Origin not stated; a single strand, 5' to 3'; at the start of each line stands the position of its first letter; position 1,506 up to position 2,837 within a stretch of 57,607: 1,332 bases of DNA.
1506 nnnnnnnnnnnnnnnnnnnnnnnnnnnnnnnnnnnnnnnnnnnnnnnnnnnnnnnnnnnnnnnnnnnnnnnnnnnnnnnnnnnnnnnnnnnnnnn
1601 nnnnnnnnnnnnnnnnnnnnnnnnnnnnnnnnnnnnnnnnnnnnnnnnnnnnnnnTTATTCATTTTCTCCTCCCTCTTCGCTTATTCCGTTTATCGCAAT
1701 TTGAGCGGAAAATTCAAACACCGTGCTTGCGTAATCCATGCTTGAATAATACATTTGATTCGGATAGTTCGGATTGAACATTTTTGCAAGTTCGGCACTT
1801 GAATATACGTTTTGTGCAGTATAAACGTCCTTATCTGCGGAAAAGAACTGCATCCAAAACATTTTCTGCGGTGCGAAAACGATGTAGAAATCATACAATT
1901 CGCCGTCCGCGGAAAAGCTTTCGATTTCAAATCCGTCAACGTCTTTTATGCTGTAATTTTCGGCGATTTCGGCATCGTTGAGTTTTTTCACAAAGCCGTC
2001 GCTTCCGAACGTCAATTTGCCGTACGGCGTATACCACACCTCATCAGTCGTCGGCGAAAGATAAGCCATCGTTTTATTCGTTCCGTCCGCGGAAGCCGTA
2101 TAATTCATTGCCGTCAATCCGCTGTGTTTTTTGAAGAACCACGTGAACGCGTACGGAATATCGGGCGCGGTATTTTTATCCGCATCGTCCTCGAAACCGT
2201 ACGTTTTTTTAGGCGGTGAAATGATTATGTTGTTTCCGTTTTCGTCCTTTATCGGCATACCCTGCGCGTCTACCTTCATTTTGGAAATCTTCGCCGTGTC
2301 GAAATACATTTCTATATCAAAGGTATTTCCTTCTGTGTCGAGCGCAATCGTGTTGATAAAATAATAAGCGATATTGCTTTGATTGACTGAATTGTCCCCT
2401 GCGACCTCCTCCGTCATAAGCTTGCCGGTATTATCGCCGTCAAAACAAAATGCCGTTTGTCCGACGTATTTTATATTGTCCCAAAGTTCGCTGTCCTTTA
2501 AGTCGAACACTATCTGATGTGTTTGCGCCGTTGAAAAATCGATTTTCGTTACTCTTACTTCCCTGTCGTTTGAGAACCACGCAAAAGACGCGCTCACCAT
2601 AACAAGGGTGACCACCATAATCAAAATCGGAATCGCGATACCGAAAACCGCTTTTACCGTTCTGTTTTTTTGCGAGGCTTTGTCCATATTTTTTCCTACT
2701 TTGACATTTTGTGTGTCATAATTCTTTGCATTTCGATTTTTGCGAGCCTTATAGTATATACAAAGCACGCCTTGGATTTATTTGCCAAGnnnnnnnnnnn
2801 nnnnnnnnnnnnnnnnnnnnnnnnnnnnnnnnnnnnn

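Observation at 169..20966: Four-gene surface operon in which every product has a TasA/CalY (SipW-cognate)-style N-terminus, headed by a 6,058-aa protein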

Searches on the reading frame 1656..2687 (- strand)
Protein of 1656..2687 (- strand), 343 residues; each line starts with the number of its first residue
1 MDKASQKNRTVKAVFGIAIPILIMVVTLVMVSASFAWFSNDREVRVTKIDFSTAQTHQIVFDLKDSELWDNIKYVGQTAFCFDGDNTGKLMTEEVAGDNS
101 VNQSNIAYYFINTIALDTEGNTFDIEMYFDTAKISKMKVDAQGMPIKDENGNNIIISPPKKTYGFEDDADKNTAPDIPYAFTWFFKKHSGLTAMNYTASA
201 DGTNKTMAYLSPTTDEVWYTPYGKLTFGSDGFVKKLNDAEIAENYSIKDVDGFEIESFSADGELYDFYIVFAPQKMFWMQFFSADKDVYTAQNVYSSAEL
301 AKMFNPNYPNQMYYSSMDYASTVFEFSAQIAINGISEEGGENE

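Call 8: search_protein_families(library=ncbifam, proteins=[window:1656-2687:-], max_evalue=1)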
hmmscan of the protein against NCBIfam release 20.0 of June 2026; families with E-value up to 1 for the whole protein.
window:1656-2687:- (343 aa): 0 families

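Call 10: search_protein_families(library=pfam, proteins=[window:1656-2687:-], max_evalue=0.1)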
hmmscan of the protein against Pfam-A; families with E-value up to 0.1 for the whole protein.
window:1656-2687:- (343 aa): 0 families

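Call 14: find_homologous_proteins(query=window:1656-2687:-)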
Query window:1656-2687:- (343 aa): 149 proteins with E <= 0.001 among 650 candidates; the best 120 are listed.
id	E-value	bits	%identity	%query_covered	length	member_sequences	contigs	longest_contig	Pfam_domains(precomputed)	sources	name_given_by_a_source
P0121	5.0e-227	770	100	100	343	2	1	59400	-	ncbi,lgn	-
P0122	1.9e-100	354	53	99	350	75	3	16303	-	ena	-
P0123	8.8e-97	342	51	99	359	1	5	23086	-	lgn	-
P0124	3.7e-96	340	52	99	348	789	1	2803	-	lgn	-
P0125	5.5e-95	336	51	97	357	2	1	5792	-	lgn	-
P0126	9.4e-93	329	51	97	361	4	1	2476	-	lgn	-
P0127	2.9e-90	321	50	97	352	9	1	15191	-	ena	-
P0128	1.2e-88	316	49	97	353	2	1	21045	-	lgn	-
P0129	2.3e-88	315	48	99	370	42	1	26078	-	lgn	-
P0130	2.8e-88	314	48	98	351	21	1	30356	-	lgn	-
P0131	7.2e-88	313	47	98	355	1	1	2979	-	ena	-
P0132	7.3e-88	313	49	97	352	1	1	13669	-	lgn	-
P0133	1.1e-87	312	47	98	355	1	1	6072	-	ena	-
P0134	1.1e-87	312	47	98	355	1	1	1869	-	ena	-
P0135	1.6e-87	312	48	99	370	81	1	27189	-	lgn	-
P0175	8.2e-84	300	47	99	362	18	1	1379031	-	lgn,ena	-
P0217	5.5e-75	271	45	95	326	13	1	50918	-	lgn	-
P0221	1.0e-68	250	43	97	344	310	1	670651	-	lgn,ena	-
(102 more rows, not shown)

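Call 16: find_encoding_contigs(protein=P0175, flank=10000, max_places=2)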
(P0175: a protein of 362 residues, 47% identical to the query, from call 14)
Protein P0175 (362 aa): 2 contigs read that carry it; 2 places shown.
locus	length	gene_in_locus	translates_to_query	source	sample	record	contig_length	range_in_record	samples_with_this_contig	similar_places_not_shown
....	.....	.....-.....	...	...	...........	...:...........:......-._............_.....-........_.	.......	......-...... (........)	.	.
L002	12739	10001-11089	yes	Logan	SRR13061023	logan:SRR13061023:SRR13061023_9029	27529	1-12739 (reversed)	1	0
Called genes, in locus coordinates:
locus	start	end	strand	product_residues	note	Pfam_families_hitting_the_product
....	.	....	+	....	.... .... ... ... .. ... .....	-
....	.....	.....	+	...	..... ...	-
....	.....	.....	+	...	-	-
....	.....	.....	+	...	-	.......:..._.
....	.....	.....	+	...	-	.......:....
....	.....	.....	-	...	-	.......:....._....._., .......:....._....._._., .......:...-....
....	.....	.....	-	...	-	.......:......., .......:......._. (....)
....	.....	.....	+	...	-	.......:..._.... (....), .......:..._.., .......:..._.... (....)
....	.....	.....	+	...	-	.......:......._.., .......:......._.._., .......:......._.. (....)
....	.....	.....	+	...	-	-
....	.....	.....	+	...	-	-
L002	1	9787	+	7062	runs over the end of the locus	-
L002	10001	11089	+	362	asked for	-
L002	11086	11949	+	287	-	-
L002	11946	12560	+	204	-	PF13306:LRR_5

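Call 17: find_encoding_contigs(protein=P0221, flank=10000, max_places=2)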
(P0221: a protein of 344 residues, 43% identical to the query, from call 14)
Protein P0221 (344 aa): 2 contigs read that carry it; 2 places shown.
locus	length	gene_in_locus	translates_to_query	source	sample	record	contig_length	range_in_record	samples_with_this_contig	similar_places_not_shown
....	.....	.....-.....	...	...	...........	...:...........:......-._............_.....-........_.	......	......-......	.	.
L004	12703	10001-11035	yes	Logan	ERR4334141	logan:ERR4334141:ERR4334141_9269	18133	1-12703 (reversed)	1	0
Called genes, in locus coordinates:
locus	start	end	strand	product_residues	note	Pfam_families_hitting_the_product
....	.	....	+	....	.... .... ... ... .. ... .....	-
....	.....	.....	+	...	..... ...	-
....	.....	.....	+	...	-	-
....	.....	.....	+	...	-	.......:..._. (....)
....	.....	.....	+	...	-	-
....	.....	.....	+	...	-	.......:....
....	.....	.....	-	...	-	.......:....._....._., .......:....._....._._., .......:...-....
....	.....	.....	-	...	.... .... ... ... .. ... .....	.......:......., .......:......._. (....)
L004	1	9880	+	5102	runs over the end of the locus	?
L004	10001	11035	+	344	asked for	-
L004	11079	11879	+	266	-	-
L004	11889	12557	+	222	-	PF13306:LRR_5 (weak)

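Call 22: search_solved_structures(query=A2, max_evalue=10)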
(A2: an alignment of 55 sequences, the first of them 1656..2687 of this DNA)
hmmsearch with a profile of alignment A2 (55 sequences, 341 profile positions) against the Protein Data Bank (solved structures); distinct sequences matched with E-value up to 10: 0.

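Call 38: predict_structure(alignment_id=A2)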
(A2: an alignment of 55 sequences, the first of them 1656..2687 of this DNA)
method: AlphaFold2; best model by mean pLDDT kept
length: 343 residues; sequences in the alignment: 55
mean_pLDDT: 80.9   pTM: 0.78
mean pLDDT of the five models: 80.9, 77.4, 76.8, 75.0, 73.6
residues with pLDDT >= 90: 142; 70-90: 122; 50-70: 49; < 50: 30
segments of 3 or more residues with pLDDT < 50: 1-9, 32-46, 339-343
pLDDT, mean of each block of 10 residues (from residue 1): 45 55 63 39 47 63 75 88 91 91 90 88 89 82 77 75 66 87 95 90 88 97 97 98 95 91 93 97 96 95 87 82 81 70 36
secondary structure, 60 per line:
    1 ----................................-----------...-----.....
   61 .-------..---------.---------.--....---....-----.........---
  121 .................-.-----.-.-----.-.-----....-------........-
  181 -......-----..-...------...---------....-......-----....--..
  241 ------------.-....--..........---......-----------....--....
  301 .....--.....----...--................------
elements in order: H5-36 E48-50 E56-61 H93-96 H100-103 E109-117 E121-137 E161-164 H174-179 E182-187 E196-198 E205-207 E217-220 E222-227 E233-236 E255-258 E261-270 H274-279 H291-294 H297-303 E308-312 E322-337

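Call 42: fold_search(model_id=the predicted structure, library=pdb)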
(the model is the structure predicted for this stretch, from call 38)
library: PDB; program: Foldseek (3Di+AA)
matches with E <= 10: 409; with E <= 0.001: 0
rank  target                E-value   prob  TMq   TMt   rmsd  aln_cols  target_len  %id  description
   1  9grw_B                3.3e-02  0.03  0.08  0.07  19.2       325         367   14  Structure of Heparinase I from Bacteroides eggerthii in complex with calcium cofactor (released 2025-09-24)
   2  3ina_A                9.2e-02  0.04  0.08  0.08  18.7       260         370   13  Crystal structure of heparin lyase I H151A mutant complexed with a dodecasaccharide heparin (released 2009-09-29)
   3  3nkg_A                2.3e-01  0.09  0.14  0.24  16.6       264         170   10  Crystal Structure of GEBA250068378 from Sulfurospirillum deleyianum (released 2010-08-18)
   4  8pnb_2                2.4e-01  0.02  0.11  0.13  23.4       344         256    8  HRV empty capsid (released 2024-11-20)
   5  1r19_B                2.7e-01  0.01  0.07  0.07  23.4       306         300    9  Crystal Structure Analysis of S.epidermidis adhesin SdrG binding to Fibrinogen (Apo structure) (released 2003-10-28)
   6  2bpa_2                3.3e-01  0.11  0.16  0.27  12.4       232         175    9  ATOMIC STRUCTURE OF SINGLE-STRANDED DNA BACTERIOPHAGE PHIX174 AND ITS FUNCTIONAL IMPLICATIONS (released 1991-12-03)
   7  3u4k                  3.3e-01  0.07  0.11  0.20  15.3       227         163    8  Crystal structure of the receptor binding domain of plasmid-born adhesin MrkD1P of Klebsiella pneumoniae (released 2012-09-26)
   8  5wja_D                3.7e-01  0.01  0.10  0.11  17.1       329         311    8  Crystal structure of H107A peptidylglycine alpha-hydroxylating monooxygenase (PHM) in complex with citrate (released 2018-07-18)
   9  7dpz_1                4.7e-01  0.06  0.17  0.21  19.7       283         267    8  Cryo-EM structure of Coxsackievirus B1 virion in complex with CAR (released 2021-05-05)
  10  3s7v_F                4.7e-01  0.04  0.17  0.20  16.6       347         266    8  Unassembled KI Polyomavirus VP1 Pentamer (released 2011-06-29)
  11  4rqp_C                4.7e-01  0.01  0.10  0.13  23.5       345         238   10  Crystal structure of the natually occurring empty particle of a clinical C4 strain EV71 (released 2014-12-17)
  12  7drt_B                5.0e-01  0.03  0.13  0.10  21.1       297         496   10  Human Wntless in complex with Wnt3a (released 2021-07-14)
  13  6ilj_B                5.0e-01  0.01  0.10  0.13  22.4       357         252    8  Cryo-EM structure of Echovirus 6 complexed with its attachment receptor CD55 at PH 5.5 (released 2019-05-15)
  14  9g9a_F                5.0e-01  0.01  0.07  0.09  22.3       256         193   10  CryoEM structure of Enterococcus italicus Csm-crRNA (3.2 complex) (released 2025-01-29)
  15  9k3n_AA               5.6e-01  0.08  0.17  0.27  13.1       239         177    7  The structure of Salmonella phage PJNS002 (released 2025-08-13)
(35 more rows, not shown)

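Call 43: find_related_loci(query=A2, collection=genome_contigs, flank=10000)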
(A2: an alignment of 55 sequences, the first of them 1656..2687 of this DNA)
Query A2 (343 aa) in genome_contigs; peptide patterns used: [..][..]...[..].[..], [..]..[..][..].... (x = any residue, [..] = any of these).
146 stretches matched a pattern; 33 encode a relative of the query (tblastn E <= 1e-3); 33 distinct loci.
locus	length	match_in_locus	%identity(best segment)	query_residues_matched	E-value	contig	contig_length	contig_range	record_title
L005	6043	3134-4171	52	1-339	2e-103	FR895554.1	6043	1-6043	Firmicutes bacterium CAG:475 genomic scaffold, scf84, whole genome shotgun sequence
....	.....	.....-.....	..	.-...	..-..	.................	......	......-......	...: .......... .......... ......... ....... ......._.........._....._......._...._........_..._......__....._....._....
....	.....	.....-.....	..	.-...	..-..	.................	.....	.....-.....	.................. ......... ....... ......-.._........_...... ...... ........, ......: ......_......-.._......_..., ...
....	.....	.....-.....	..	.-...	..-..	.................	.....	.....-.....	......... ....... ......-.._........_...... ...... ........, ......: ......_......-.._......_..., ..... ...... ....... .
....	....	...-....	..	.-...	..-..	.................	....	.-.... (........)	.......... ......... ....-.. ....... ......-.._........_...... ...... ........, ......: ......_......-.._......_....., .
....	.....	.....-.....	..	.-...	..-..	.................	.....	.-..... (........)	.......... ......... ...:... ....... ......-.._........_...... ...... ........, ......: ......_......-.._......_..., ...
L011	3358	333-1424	47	5-343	2e-94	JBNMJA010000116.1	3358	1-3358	MAG: Bacillota bacterium isolate CM_BacCAG2167.82 k141_77105_length_3358_cov_10.3273, whole genome shotgun sequence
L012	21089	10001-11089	46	7-339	3e-92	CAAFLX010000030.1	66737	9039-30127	MAG TPA_asm: Clostridia bacterium, isolate HGM11462, WGS project CAAFLX010000000 data, contig: SRS1596867_146_k141_18908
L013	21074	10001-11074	46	5-339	7e-92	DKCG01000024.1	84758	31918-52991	MAG TPA_asm: Christensenella sp. UBA6880 UBA6880_contig_18, whole genome shotgun sequence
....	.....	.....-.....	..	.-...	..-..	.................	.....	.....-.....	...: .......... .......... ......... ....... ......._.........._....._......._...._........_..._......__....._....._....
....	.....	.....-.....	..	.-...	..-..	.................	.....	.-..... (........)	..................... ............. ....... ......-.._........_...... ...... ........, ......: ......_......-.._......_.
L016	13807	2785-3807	44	1-343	5e-83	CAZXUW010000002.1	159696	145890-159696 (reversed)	MAG TPA_asm: uncultured Bacteroides sp. isolate SRP350583_co1_154 genome assembly, contig: NODE_72_length_159696_cov_359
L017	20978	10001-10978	43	2-337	7e-80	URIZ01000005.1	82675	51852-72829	uncultured Clostridiales bacterium isolate UMGS1043 genome assembly, contig: NODE_172_length_82675_cov_30.681857, whole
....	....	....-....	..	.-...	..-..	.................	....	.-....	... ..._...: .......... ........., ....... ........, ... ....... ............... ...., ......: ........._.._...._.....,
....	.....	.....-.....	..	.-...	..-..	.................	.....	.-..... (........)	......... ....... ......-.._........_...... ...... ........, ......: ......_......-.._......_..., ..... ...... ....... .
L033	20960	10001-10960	38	9-335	1e-60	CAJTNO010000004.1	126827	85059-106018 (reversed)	MAG TPA_asm: uncultured Christensenella sp. isolate MGBC105042 genome assembly, contig: MGBC105042.4, whole genome shotg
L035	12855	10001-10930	34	1-330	2e-47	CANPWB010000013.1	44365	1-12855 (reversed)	MAG: uncultured Clostridia bacterium isolate Lapin-001__bin22 genome assembly, contig: Lapin-001__NODE_1126_length_44365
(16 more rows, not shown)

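Call 62: list_cluster_members(proteins=[P0121, P0281])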
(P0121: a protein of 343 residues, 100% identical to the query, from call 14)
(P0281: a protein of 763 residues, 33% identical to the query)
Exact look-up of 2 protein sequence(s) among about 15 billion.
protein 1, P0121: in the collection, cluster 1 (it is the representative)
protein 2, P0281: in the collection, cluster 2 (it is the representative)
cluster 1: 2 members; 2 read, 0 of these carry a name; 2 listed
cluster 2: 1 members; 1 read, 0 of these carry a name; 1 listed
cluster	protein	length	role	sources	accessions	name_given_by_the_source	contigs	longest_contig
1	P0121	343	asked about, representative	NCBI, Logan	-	-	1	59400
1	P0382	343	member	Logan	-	-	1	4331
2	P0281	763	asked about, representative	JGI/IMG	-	-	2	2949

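Call 63: find_encoding_contigs(protein=P0121, flank=4000, max_places=2)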
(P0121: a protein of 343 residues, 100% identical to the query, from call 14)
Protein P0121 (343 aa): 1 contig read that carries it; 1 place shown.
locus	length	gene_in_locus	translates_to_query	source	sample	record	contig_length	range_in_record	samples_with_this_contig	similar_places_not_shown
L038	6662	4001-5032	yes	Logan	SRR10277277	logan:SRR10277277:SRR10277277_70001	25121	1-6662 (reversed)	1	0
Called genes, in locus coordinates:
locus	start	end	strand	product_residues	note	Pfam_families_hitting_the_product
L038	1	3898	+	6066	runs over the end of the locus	-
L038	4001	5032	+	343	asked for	-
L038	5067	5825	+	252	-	-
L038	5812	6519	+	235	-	PF13306:LRR_5 (weak)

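Call 64: search_protein_families(library=ncbifam, proteins=[L035:8121-9905:+, L035:10010-10966:+, L035:10979-11782:+, L035:11779-12429:+, P0217, L033:12044-12652:+], max_evalue=10)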
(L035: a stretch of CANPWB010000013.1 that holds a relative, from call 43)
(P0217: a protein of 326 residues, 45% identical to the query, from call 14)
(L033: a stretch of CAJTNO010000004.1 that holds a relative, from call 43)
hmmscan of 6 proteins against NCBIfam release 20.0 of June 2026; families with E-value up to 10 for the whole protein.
L035:8121-9905:+ (594 aa): 0 families

L035:10010-10966:+ (318 aa): 0 families

L035:10979-11782:+ (267 aa): 0 families

L035:11779-12429:+ (216 aa): 3 families
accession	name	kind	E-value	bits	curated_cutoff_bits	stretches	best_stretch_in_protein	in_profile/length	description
NF000430.2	blaOXA-62_like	exception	0.054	12.6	560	1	21-79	17-76/286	OXA-62 family carbapenem-hydrolyzing class D beta-lactamase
NF010296.0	PRK13736.1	subfamily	0.078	11.9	251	1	63-107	73-118/245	F-type conjugal transfer protein TraK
NF047961.1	adhesin_HupY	equivalog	0.26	9.3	1250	1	92-140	397-451/978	leucine-rich repeat adhesin HupY/LrrG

P0217 (326 aa): 1 family
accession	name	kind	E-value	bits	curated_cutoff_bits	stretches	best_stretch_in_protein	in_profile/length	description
TIGR04088.1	cognate_SipW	domain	0.069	13.3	19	1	12-43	2-33/34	SipW-dependent-type signal peptide-containing protein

L033:12044-12652:+ (202 aa): 0 families

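Call 65: search_protein_families(library=ncbifam, alignment_id=A2, max_evalue=10)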
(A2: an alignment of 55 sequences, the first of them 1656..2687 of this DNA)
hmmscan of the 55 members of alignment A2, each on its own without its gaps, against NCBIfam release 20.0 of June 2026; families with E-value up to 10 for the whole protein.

A. member 1, window:1656-2687:- (343 aa): 1 family
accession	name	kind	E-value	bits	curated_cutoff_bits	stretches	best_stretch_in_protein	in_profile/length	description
NF040516.1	CapE_47_fam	domain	1.9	8.4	35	1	11-29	1-19/39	CapE family protein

B. families by the number of members that match (of 55 scanned): 23 families
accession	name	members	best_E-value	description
NF005826.1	PRK07718.1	15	0.011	flagellar basal body-associated protein FliL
TIGR04088.1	cognate_SipW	11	0.015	SipW-dependent-type signal peptide-containing protein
NF033904.1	LlsX_fam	11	0.046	LlsX family protein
NF041739.1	ArtH_Nterm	6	0.07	archaeosortase H N-terminal-like domain-containing protein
NF045877.1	CopZ_Nterm_CU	3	0.14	Csac_0668 family 2Fe-2S cluster-binding (seleno)protein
TIGR01965.1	VCBS_repeat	2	0.013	VCBS domain-containing protein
NF010298.0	PRK13738.1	2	0.046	conjugal transfer pilus assembly protein TraW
NF047376.1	TAA_AbiEi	2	0.074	type IV toxin-antitoxin system AbiEi family antitoxin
NF045810.1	GcvH_rel_desulf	1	0.0058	GcvH-related protein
NF045993.1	MAG0130_MAG3770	1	0.012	MAG0130/MAG3770 family membrane protein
NF008043.0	PRK10775.1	1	0.041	cell division protein FtsQ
NF047426.1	tail_chap_PVL_C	1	0.058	phage tail assembly chaperone GT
NF002736.1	PRK02693.1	1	0.079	cytochrome f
TIGR04308.1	repeat_SSSPR51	1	0.083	SSSPR51 repeat surface protein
TIGR02832.1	spo_yunB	1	0.095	sporulation protein YunB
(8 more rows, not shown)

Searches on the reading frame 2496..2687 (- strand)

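Call 36: search_protein_families(library=ncbifam, proteins=[window:2496-2687:-], max_evalue=10)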
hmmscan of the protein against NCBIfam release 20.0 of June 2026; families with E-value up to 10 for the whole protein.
seq(64 aa): 1 family
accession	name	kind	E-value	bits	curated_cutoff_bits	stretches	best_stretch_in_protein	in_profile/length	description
NF040516.1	CapE_47_fam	domain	0.21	11.5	35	1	11-29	1-19/39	CapE family protein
